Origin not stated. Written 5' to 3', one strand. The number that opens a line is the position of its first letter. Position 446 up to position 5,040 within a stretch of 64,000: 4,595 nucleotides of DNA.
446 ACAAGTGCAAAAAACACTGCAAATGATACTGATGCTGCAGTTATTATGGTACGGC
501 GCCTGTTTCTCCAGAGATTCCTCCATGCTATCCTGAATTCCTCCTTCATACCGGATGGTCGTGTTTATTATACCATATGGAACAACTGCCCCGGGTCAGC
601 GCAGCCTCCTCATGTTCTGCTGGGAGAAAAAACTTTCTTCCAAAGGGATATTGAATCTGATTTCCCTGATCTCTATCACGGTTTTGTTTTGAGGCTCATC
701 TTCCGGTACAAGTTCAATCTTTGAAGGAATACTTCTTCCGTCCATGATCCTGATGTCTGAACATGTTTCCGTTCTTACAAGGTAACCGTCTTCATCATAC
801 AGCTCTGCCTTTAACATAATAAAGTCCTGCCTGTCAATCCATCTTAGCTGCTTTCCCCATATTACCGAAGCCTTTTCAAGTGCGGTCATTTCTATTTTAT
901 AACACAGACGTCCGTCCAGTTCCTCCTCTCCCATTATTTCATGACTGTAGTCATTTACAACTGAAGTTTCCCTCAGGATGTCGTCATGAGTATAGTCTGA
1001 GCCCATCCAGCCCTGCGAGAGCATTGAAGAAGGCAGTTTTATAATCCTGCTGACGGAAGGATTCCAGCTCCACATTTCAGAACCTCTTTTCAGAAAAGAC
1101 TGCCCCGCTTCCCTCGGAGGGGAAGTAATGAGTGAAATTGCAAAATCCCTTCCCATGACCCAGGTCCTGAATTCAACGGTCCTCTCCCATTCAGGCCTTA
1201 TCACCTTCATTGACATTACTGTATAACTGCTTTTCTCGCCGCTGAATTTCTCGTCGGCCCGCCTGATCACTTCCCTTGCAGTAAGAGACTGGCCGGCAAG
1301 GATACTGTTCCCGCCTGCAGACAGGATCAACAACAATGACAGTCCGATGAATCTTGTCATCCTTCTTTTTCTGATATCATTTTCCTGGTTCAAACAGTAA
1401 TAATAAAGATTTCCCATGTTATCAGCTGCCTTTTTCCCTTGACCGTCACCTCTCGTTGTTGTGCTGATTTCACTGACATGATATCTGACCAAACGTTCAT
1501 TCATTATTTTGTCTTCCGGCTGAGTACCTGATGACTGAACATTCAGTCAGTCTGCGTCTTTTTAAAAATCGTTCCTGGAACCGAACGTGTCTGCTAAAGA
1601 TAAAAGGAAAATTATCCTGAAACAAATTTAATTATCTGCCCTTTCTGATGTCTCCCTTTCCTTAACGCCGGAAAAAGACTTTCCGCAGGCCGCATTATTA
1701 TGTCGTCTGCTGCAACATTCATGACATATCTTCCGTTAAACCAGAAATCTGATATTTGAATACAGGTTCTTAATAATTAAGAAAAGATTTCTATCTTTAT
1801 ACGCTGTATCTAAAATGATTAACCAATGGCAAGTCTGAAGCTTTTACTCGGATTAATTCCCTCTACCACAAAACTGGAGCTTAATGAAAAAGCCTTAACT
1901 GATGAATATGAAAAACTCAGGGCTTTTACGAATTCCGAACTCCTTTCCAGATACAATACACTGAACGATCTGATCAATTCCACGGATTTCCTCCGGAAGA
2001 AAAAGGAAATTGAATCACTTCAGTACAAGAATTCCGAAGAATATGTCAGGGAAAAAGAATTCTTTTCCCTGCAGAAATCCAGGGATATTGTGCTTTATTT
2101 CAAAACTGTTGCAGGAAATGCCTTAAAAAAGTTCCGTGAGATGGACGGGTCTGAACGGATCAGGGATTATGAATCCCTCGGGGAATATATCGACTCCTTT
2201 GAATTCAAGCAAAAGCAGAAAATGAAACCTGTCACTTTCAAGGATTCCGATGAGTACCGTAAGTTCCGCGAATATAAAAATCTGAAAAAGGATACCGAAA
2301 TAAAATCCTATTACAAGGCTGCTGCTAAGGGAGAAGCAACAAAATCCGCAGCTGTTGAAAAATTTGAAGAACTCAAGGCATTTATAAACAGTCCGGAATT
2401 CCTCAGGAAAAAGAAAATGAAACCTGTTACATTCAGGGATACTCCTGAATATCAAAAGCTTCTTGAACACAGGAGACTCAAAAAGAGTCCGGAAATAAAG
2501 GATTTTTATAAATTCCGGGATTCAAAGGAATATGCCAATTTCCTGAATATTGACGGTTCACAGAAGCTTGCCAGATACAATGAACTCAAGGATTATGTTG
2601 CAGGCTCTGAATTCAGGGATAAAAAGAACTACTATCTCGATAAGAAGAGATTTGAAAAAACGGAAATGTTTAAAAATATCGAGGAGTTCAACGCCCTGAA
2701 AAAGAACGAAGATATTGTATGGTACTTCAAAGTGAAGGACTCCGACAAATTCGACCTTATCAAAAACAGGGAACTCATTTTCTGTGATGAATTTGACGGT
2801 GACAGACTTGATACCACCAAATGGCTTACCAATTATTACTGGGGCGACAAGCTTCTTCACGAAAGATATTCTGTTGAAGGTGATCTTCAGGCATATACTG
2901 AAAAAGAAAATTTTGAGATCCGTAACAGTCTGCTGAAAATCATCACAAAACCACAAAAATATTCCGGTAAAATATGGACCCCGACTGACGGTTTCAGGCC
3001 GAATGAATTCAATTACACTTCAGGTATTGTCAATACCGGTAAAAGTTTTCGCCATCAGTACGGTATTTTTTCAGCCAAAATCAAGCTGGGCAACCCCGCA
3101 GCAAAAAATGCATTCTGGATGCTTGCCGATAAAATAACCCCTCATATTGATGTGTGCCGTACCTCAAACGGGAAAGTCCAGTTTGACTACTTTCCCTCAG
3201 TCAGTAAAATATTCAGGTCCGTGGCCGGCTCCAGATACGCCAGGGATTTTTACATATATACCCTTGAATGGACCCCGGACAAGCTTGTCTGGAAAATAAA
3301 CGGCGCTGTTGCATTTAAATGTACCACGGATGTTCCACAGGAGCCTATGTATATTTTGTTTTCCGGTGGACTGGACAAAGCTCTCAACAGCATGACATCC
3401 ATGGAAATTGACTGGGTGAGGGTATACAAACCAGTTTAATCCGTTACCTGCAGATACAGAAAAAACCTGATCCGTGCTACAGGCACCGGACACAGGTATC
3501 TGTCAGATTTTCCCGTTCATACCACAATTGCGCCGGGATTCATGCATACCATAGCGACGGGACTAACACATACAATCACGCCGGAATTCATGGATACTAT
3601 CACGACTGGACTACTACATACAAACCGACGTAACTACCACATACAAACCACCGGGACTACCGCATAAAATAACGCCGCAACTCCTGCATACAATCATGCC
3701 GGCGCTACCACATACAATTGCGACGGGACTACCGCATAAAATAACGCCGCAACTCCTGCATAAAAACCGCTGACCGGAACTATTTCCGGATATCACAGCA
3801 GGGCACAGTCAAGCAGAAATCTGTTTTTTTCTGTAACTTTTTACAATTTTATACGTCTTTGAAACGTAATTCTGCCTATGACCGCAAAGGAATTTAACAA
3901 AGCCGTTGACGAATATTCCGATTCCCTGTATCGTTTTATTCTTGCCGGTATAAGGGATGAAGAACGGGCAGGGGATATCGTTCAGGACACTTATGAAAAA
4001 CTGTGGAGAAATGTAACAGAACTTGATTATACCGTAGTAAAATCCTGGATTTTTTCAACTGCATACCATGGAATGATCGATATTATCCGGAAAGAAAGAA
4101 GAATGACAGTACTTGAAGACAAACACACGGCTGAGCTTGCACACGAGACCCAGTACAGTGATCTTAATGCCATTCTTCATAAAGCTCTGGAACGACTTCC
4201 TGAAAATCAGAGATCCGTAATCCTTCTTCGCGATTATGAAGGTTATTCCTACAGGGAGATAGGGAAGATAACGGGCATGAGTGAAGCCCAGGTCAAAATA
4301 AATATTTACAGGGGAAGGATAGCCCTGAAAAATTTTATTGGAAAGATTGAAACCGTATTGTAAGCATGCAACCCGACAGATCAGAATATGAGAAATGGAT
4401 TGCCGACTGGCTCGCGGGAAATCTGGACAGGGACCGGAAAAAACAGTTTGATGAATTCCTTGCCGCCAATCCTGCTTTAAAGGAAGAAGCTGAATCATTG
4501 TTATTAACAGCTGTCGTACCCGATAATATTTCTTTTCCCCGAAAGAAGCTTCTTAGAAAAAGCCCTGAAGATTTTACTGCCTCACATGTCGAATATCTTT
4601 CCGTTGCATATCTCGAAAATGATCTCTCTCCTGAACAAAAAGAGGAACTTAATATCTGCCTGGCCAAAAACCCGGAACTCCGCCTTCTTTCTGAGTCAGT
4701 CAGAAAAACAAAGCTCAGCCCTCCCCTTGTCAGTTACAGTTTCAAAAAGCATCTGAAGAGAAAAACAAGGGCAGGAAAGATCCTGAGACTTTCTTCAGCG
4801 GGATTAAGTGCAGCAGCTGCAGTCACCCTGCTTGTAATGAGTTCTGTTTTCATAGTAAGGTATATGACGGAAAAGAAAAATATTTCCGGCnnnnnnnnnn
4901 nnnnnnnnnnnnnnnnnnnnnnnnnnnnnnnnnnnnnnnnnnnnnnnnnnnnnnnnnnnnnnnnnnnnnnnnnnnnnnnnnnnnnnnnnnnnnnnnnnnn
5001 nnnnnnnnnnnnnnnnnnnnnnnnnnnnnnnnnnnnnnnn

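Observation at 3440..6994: Five independent tandem-repeat tracts packed into one ECF sigma / anti-sigma / secreted-protein module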

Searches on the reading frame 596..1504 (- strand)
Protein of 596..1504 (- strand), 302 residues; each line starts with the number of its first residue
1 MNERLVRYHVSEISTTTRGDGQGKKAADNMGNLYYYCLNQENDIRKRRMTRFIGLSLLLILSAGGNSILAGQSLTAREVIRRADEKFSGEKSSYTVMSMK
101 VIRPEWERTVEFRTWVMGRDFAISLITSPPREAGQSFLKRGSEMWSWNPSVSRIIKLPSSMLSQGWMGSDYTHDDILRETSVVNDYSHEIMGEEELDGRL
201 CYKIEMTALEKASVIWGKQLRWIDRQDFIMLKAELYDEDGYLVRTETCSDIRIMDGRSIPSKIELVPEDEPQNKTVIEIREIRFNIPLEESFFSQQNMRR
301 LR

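Call 68: search_protein_families(library=pfam, proteins=[window:596-1504:-], max_evalue=0.001)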
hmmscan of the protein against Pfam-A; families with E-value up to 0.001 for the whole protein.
window:596-1504:- (302 aa): 2 families
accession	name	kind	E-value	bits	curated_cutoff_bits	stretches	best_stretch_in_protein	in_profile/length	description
PF17131.11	LolA_like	-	4.4e-51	173.6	30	1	122-300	5-184/184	Outer membrane lipoprotein-sorting protein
PF07044.18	DUF1329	-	0.00022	21.1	23.1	0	202-247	265-310/368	Protein of unknown function (DUF1329)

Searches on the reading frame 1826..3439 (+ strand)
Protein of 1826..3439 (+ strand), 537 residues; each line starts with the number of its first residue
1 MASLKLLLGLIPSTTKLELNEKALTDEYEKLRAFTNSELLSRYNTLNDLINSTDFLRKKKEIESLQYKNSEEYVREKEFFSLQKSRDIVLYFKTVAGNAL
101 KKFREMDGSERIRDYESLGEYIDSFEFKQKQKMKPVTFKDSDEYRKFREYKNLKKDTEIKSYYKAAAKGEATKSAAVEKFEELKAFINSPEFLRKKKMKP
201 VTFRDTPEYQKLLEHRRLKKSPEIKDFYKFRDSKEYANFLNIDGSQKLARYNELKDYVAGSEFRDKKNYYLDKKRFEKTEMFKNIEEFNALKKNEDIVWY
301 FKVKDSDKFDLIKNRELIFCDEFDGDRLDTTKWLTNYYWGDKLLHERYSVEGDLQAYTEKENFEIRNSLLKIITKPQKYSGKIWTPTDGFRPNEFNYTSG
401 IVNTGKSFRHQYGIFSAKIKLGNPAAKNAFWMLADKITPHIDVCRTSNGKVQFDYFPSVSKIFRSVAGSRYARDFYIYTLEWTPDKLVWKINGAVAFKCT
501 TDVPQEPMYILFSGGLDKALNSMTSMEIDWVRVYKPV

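Call 4: search_protein_families(library=pfam, proteins=[window:1826-3439:+], max_evalue=0.01)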
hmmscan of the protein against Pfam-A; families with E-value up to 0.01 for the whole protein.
window:1826-3439:+ (537 aa): 1 family
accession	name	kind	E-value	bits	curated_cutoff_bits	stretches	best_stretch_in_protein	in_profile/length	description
PF00722.28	Glyco_hydro_16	-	7e-09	35.8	22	1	397-531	29-174/175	Glycosyl hydrolases family 16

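Call 5: search_protein_families(library=ncbifam, proteins=[window:1826-3439:+], max_evalue=0.01)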
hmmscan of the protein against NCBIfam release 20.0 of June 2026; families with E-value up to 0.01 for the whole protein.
window:1826-3439:+ (537 aa): 3 families
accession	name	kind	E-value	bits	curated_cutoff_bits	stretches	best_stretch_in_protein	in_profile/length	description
NF052454.1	BtaGlycanEglC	equivalog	2.3e-12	46.6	700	1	317-535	219-457/459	endo-1,3-1,4-beta-glycanase EglC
NF041449.1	K_carrageenase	equivalog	2.1e-06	27.1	350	0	319-433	28-120/283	kappa-carrageenase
NF047856.1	BGlucanaseBglS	equivalog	6.5e-06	25.8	300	1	441-512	131-204/237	beta-glucanase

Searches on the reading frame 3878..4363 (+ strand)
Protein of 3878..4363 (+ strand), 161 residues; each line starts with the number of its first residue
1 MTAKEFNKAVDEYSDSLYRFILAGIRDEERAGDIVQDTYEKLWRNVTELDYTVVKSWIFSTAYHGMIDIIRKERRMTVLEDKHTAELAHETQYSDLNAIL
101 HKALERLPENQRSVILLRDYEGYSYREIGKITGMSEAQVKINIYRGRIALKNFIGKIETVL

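Call 4: search_protein_families(library=pfam, proteins=[window:3878-4363:+], max_evalue=0.01)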
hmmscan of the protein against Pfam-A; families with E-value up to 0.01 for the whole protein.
window:3878-4363:+ (161 aa): 4 families
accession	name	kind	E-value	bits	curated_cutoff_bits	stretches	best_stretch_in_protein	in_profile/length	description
PF08281.18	Sigma70_r4_2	-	1.4e-17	63.5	25.7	1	99-150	3-54/54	Sigma-70, region 4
PF04545.22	Sigma70_r4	-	1.7e-10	40.7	24.1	1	103-143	1-41/50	Sigma-70, region 4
PF04542.20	Sigma70_r2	-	6.9e-09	35.8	24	1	10-75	2-70/71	Sigma-70 region 2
PF07638.17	Sigma70_ECF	-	6.2e-05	23.4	21.1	1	75-142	105-171/185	ECF sigma factor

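Call 5: search_protein_families(library=ncbifam, proteins=[window:3878-4363:+], max_evalue=0.01)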
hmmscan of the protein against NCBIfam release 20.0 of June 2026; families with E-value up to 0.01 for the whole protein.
window:3878-4363:+ (161 aa): 97 families (the best 25 are shown)
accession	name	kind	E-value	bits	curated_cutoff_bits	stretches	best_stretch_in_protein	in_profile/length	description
NF058625.1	sigma_PG0214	equivalog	3.2e-35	121.3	130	1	1-158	1-165/170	GFO_1088 family ECF-type sigma factor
TIGR02950.1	SigM_subfam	subfamily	3.9e-32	111.3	147.95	1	10-152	6-156/159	RNA polymerase sigma factor, SigM family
NF009193.0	PRK12541.1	equivalog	2.1e-26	93.1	171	1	5-152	6-158/161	RNA polymerase sigma factor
TIGR02937.1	sigma70-ECF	superfamily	3.1e-25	88.7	42.9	1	5-152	2-163/165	sigma-70 family RNA polymerase sigma factor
NF007215.0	PRK09637.1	equivalog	9.9e-25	87.6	212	1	7-154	4-154/181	RNA polymerase sigma factor SigZ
TIGR02959.1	SigZ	equivalog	1.5e-24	86.8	168.65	1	11-154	2-148/170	RNA polymerase sigma factor SigZ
TIGR02985.1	Sig70_bacteroi1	subfamily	5.4e-24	85.2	126.4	1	4-153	1-161/162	RNA polymerase sigma-70 factor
NF053879.1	RNAPolSigSigVBac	equivalog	3.1e-23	82.2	190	1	3-152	3-153/160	RNA polymerase sigma factor SigV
NF007226.0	PRK09644.1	equivalog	3.6e-23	82.5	199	1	13-154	10-157/166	RNA polymerase sigma factor SigM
TIGR02983.1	SigE-fam_strep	subfamily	7.2e-22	78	141.55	1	2-152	4-156/162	SigE family RNA polymerase sigma factor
NF009166.1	PRK12513.1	equivalog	1.2e-21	77.3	206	1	4-141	22-173/193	RNA polymerase sigma factor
TIGR02954.1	Sig70_famx3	hypoth_equivalog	8.7e-18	64.6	188.5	1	4-153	16-166/170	RNA polymerase sigma-70 factor, TIGR02954 family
NF007223.0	PRK09641.1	equivalog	9.4e-18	64.7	209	1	5-154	19-184/187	RNA polymerase sigma factor SigW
NF008888.0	PRK11922.1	equivalog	4.6e-17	62.4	204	1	5-155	31-197/231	RNA polymerase sigma factor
NF007216.0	PRK09638.1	equivalog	5.3e-17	62.1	194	1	6-146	20-166/180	RNA polymerase sigma factor SigY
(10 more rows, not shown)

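Call 7: find_encoding_contigs(protein=window:3878-4363:+, flank=6000, max_places=10)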
Protein window:3878-4363:+ (161 aa): 4 contigs read that carry it; 4 places shown.
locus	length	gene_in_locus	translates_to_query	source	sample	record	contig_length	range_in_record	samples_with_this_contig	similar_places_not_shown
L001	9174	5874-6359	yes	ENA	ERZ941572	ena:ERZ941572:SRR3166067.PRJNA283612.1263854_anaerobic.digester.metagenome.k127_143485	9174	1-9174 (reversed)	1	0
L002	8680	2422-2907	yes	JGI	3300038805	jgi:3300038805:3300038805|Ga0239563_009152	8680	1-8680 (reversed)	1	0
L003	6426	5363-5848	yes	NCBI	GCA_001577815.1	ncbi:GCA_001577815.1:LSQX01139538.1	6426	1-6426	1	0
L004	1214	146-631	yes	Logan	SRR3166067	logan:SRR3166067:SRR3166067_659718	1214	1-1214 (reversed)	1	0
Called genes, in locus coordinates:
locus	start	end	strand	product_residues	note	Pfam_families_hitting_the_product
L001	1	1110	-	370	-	?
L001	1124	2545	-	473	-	PF02687:FtsX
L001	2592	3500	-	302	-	PF17131:TP_0789-like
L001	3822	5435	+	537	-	PF00722:Glyco_hydro_16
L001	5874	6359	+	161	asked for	PF04542:Sigma70_r2, PF08281:Sigma70_r4_2, PF04545:Sigma70_r4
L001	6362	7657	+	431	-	-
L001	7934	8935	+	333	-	PF13568:OMP_b-brl_2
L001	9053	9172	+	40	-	?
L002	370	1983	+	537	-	PF00722:Glyco_hydro_16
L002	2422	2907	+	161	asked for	PF04542:Sigma70_r2, PF08281:Sigma70_r4_2, PF04545:Sigma70_r4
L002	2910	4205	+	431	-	-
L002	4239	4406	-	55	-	-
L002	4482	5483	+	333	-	PF13568:OMP_b-brl_2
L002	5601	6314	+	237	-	PF03575:Peptidase_S51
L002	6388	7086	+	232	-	-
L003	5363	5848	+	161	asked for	PF04542:Sigma70_r2, PF08281:Sigma70_r4_2, PF04545:Sigma70_r4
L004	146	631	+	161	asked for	PF04542:Sigma70_r2, PF08281:Sigma70_r4_2, PF04545:Sigma70_r4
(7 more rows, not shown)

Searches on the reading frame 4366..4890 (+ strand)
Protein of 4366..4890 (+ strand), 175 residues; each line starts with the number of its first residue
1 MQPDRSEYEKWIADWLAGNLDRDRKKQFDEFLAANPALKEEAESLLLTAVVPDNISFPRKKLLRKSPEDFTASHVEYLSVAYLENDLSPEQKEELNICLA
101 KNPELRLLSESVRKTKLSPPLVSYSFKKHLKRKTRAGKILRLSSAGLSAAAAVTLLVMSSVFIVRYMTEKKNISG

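Call 86: search_protein_representatives(protein=window:4366-4890:+)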
Query: 175 residues. Proteins with E-value up to 0.001 (for the whole library): 3550; up to 1e-10: 657; up to 1e-30: 30. The best 150 are listed.
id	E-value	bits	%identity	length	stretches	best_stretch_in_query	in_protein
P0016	1.5e-42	161.6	49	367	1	1-172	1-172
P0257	3.0e-40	154.1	49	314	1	1-173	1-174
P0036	1.1e-38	149.1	49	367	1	1-168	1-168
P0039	3.5e-37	144.1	44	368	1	1-171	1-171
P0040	4.2e-37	143.9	44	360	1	1-169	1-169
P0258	4.2e-37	143.9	47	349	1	1-172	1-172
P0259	6.3e-37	143.3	45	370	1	1-165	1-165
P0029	8.6e-37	142.9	47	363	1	1-174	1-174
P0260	9.5e-36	139.5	43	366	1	1-171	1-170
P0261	1.1e-35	139.3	65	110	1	1-110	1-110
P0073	1.9e-35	138.5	47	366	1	1-172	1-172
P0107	2.1e-35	138.4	44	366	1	1-169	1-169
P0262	3.1e-35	137.8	43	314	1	1-170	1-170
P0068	8.9e-35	136.3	43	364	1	3-171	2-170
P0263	2.0e-34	135.2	48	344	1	1-158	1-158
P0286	3.0e-29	118.4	29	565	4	7-132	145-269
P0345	5.7e-26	107.7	33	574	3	7-157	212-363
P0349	1.8e-25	106.1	31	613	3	6-134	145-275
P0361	8.0e-25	104.0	35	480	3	6-132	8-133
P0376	1.1e-23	100.3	40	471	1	4-158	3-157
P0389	2.8e-23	99.0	32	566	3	14-157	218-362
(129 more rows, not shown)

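Call 87: search_protein_families(library=pfam, proteins=[P0286, P0345, P0349, P0361, P0376, P0389], max_evalue=0.01)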
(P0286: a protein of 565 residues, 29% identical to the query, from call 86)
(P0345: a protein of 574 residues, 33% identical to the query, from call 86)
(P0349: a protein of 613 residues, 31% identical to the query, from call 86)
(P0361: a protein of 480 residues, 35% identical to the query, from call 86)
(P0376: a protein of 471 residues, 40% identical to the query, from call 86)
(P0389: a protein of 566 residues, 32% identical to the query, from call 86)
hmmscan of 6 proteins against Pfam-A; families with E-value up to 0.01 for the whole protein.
P0286 (565 aa): 1 family
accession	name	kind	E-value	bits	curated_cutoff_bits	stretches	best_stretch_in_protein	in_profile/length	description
PF24704.1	DUF7667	-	0.0038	17.8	27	0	209-251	6-48/76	Family of unknown function (DUF7667)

P0345 (574 aa): 0 families

P0349 (613 aa): 2 families
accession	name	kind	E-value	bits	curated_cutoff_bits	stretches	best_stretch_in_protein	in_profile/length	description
PF16525.10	MHB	-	2.1e-07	31.5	27.4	0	364-390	41-67/77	Haemophore, haem-binding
PF13490.11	zf-HC2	-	0.004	17.7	22.2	0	357-373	10-26/35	Putative zinc-finger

P0361 (480 aa): 0 families

P0376 (471 aa): 0 families

P0389 (566 aa): 1 family
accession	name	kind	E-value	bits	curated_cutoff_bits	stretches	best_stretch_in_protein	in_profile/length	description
PF02672.20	CP12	-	0.0086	17.3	22.7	0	159-174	47-62/70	CP12 domain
